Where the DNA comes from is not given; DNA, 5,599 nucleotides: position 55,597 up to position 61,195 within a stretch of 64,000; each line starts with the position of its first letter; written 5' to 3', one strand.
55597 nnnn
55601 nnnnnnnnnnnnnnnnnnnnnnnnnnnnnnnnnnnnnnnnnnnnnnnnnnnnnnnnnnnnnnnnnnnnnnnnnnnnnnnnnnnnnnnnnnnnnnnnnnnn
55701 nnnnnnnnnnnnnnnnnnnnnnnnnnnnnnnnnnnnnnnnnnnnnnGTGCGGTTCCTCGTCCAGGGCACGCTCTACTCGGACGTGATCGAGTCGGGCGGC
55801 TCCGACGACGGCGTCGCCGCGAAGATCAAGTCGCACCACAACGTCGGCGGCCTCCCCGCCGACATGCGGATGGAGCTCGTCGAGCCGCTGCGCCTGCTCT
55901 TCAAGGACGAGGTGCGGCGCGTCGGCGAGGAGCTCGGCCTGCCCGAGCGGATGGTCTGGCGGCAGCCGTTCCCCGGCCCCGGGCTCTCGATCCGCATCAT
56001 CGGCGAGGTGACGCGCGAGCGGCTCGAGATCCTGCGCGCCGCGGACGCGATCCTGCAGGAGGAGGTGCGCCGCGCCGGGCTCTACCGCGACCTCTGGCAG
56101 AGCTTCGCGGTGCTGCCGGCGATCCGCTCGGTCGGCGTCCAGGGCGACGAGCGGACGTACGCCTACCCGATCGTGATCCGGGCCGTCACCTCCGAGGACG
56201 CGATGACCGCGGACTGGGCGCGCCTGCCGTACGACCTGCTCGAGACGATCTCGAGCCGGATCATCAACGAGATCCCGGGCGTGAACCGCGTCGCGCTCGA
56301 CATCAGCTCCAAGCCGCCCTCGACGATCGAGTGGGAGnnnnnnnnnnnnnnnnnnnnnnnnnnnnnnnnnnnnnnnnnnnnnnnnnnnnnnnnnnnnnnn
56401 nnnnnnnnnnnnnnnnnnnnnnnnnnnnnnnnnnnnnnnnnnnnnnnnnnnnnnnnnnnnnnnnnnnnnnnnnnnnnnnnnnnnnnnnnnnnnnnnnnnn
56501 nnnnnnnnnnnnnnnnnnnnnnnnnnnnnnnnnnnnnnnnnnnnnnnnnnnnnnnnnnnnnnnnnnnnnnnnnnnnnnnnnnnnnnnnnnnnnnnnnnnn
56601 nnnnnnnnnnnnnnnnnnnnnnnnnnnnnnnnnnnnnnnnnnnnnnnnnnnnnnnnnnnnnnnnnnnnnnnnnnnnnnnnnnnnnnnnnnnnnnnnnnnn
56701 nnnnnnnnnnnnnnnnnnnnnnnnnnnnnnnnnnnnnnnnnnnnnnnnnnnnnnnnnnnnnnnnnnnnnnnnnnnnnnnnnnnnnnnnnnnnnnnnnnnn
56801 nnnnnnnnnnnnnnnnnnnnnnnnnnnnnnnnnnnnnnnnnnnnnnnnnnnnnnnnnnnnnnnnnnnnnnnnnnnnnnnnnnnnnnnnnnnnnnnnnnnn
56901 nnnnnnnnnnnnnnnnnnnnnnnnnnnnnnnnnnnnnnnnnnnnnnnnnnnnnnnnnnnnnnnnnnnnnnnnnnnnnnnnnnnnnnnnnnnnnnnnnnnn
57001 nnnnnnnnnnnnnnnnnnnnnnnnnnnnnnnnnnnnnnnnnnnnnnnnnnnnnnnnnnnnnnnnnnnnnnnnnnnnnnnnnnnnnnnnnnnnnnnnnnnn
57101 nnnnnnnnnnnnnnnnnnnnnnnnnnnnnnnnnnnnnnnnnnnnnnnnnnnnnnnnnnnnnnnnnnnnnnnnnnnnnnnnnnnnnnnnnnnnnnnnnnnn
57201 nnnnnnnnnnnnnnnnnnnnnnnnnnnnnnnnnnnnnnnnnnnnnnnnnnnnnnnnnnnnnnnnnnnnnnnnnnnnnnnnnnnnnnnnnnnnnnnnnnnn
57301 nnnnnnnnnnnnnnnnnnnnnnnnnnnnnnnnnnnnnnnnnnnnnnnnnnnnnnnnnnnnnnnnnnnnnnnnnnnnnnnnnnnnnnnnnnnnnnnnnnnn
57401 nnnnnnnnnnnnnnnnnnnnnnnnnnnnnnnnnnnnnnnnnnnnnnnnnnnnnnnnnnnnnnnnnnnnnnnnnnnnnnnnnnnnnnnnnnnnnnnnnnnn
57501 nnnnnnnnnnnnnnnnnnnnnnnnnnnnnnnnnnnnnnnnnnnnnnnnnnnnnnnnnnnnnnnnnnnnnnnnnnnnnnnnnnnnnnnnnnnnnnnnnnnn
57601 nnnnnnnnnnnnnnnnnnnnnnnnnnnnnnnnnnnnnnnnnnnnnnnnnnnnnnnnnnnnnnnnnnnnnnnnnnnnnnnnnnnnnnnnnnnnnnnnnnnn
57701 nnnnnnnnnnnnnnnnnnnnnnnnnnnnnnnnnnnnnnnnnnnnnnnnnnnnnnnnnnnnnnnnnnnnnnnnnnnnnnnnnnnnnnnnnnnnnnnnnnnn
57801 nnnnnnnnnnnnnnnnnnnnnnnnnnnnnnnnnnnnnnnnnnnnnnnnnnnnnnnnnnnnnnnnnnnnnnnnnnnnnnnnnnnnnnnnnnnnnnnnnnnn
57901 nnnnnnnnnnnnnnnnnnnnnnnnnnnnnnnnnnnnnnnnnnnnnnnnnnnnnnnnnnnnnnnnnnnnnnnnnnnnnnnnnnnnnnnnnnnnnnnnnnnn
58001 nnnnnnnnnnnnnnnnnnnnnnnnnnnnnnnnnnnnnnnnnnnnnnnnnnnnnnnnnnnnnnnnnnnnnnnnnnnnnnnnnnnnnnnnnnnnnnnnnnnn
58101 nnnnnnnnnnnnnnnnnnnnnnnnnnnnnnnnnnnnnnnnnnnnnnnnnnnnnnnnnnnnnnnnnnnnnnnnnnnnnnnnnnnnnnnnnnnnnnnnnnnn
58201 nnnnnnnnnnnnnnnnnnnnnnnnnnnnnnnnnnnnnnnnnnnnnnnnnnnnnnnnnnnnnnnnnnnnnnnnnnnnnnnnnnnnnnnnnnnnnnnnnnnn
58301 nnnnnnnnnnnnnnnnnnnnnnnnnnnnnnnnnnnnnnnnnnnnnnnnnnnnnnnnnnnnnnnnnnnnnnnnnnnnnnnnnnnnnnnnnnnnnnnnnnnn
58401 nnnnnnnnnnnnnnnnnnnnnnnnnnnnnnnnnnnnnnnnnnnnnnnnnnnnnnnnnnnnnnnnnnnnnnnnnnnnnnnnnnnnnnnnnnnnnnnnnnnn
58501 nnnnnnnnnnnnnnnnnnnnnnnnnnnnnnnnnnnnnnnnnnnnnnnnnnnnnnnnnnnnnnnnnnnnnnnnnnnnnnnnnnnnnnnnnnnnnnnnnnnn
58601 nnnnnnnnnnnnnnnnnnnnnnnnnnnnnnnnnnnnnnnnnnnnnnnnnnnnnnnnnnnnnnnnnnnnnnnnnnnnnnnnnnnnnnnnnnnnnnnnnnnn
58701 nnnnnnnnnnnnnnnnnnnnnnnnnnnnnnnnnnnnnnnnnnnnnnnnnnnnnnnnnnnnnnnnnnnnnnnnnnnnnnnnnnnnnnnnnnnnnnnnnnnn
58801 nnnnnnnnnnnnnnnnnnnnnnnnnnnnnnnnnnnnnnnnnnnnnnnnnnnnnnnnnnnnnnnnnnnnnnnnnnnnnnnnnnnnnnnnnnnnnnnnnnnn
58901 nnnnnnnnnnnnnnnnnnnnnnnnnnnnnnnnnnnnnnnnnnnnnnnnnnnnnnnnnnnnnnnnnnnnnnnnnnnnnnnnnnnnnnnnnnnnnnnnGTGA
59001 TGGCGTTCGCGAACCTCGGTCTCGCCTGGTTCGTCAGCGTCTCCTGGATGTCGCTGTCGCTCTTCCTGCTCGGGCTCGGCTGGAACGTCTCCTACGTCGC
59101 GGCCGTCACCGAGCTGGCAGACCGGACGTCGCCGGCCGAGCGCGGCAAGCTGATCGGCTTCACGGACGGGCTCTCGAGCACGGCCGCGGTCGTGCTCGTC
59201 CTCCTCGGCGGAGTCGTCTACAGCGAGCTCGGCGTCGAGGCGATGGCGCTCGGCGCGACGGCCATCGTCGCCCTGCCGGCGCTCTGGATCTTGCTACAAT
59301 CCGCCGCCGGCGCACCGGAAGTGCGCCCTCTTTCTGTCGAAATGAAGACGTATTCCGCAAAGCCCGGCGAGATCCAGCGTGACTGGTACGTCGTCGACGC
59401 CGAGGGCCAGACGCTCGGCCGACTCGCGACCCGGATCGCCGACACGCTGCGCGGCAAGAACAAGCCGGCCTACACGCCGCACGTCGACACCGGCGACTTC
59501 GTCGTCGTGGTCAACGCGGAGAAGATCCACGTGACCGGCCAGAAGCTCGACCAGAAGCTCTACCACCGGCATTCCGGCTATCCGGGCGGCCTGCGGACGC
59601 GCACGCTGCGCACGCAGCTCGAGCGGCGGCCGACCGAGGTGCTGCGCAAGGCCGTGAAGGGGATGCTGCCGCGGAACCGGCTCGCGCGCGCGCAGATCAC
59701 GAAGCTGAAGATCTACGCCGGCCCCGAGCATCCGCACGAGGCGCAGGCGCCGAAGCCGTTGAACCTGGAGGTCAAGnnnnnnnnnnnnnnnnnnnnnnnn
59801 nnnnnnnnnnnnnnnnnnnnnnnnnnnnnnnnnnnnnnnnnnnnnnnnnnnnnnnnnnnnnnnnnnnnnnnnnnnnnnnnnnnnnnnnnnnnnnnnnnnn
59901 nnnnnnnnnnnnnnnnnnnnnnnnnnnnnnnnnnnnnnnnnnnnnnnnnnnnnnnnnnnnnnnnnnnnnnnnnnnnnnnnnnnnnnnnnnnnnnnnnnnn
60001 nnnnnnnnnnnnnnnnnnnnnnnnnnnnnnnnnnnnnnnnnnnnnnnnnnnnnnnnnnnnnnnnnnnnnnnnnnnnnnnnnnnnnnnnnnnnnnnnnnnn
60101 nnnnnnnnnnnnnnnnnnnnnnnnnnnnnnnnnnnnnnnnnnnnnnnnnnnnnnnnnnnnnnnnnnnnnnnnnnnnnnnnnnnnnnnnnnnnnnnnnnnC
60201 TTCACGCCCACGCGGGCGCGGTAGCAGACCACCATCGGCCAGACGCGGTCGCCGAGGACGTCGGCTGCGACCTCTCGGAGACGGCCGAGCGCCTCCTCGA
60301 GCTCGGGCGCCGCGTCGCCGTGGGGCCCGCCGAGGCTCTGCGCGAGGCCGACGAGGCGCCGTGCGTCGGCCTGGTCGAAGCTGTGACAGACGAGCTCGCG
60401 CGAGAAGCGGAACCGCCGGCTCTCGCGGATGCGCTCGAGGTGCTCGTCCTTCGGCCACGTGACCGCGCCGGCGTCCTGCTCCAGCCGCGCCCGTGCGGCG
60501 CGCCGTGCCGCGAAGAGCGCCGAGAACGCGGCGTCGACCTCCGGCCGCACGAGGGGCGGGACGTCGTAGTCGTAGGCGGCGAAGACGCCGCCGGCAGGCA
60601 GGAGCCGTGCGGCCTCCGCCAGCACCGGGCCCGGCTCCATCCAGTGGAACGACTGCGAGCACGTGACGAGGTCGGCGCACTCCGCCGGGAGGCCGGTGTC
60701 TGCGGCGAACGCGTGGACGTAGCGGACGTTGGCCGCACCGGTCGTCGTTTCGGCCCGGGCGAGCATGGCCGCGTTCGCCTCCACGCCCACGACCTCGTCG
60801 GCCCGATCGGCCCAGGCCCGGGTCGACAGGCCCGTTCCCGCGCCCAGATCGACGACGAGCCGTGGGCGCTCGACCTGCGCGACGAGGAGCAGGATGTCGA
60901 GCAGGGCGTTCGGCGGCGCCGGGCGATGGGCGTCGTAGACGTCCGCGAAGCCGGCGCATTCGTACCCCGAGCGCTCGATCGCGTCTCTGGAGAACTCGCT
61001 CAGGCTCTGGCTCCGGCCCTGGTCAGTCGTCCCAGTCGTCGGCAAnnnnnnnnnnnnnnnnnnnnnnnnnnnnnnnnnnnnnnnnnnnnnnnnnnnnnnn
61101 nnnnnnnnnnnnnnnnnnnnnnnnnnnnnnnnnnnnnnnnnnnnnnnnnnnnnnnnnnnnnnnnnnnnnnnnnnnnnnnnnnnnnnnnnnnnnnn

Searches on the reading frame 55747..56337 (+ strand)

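Call 69: search_protein_families(library=pfam, proteins=[window:55747-56337:+], max_evalue=0.00001)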
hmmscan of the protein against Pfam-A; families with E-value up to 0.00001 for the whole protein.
window:55747-56337:+ (197 aa): 1 family
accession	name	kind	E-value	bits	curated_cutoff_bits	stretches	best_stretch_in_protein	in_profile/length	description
PF00958.27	GMP_synt_C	-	6.1e-44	148.4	27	1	105-196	1-92/92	GMP synthase C terminal domain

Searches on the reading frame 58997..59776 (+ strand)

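Call 69: search_protein_families(library=pfam, proteins=[window:58997-59776:+], max_evalue=0.00001)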
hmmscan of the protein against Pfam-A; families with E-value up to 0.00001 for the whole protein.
window:58997-59776:+ (260 aa): 2 families
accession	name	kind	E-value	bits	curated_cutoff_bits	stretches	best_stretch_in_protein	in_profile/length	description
PF00572.24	Ribosomal_L13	-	4.6e-49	165.9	23.8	1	128-246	1-119/119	Ribosomal protein L13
PF07690.21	MFS_1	-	1.5e-07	31.1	33.4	1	2-111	72-184/347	Major Facilitator Superfamily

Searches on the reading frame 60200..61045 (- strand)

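Call 69: search_protein_families(library=pfam, proteins=[window:60200-61045:-], max_evalue=0.00001)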
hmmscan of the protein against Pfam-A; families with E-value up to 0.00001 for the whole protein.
window:60200-61045:- (282 aa): 5 families
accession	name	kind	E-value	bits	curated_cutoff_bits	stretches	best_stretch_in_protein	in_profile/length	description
PF08241.18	Methyltransf_11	-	6.5e-18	65.6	21.2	1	65-156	1-94/95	Methyltransferase domain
PF13649.12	Methyltransf_25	-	4.1e-15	56.7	27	1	64-153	1-97/97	Methyltransferase domain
PF08242.18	Methyltransf_12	-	4e-10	40.7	30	1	65-155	1-98/98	Methyltransferase domain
PF13847.12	Methyltransf_31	-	9.8e-08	32.2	27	1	64-166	7-114/145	Methyltransferase domain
PF13489.12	Methyltransf_23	-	3.2e-07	30.6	27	1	48-178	9-124/164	Methyltransferase domain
